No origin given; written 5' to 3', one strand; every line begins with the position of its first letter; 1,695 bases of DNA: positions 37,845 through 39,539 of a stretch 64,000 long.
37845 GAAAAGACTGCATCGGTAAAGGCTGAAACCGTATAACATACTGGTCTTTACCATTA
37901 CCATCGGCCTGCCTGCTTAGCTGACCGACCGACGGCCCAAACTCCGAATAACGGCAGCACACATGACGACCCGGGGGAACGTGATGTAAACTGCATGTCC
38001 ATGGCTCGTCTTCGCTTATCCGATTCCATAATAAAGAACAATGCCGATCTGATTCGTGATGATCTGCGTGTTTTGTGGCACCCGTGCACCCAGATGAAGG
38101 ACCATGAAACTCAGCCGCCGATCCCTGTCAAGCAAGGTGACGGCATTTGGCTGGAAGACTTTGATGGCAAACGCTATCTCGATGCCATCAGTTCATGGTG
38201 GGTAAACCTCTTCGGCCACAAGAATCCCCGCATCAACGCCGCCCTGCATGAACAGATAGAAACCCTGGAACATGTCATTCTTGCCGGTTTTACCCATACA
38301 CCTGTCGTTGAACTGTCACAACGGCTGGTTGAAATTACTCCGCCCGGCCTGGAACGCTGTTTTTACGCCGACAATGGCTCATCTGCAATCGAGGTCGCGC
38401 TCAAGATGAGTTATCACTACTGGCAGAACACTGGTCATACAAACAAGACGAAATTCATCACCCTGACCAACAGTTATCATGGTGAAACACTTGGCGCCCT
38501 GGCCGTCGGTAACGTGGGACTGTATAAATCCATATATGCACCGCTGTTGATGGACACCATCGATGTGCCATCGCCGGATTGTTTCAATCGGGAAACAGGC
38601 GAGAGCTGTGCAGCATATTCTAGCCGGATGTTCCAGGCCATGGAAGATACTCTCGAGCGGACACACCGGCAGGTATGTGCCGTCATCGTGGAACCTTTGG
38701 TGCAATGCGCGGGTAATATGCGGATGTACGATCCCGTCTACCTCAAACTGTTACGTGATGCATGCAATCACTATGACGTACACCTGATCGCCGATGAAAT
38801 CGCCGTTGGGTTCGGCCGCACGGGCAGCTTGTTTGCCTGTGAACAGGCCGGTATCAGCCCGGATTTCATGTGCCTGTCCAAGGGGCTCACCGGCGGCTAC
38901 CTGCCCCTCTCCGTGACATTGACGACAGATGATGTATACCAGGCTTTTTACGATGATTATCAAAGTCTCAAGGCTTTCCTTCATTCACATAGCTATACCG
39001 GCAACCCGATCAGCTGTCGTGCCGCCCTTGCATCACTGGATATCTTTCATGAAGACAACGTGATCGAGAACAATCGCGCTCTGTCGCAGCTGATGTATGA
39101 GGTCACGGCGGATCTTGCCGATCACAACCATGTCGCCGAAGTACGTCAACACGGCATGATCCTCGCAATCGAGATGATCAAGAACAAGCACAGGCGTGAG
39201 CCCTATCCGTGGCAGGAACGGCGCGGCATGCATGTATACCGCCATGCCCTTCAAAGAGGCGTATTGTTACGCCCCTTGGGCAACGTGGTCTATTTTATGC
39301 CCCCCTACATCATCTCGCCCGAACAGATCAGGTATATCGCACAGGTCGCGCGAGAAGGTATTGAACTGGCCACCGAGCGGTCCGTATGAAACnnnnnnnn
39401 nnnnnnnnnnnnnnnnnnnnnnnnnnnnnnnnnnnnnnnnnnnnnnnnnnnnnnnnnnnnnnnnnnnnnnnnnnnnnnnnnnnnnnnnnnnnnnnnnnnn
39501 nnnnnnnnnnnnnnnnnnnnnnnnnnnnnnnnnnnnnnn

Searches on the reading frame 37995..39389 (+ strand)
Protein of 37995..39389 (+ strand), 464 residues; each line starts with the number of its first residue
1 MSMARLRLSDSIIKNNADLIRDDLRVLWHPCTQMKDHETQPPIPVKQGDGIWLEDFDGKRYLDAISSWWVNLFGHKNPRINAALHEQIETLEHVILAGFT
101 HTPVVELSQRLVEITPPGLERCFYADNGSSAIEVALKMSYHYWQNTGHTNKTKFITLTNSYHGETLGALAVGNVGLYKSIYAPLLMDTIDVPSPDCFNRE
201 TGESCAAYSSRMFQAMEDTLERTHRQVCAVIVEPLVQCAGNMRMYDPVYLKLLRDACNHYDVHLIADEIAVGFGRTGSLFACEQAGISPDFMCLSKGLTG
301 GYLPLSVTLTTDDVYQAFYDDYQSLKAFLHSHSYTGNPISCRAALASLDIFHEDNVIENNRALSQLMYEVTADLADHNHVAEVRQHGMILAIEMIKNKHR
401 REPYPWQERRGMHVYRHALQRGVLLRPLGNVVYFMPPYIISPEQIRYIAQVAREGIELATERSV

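Call 49: search_protein_families(library=pfam, proteins=[window:37995-39389:+])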
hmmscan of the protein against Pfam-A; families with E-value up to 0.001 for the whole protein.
window:37995-39389:+ (464 aa): 1 family
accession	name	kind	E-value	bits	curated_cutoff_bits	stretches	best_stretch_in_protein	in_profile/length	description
PF00202.27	Aminotran_3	-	1.1e-103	347.5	30.5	1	37-448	5-395/403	Aminotransferase class-III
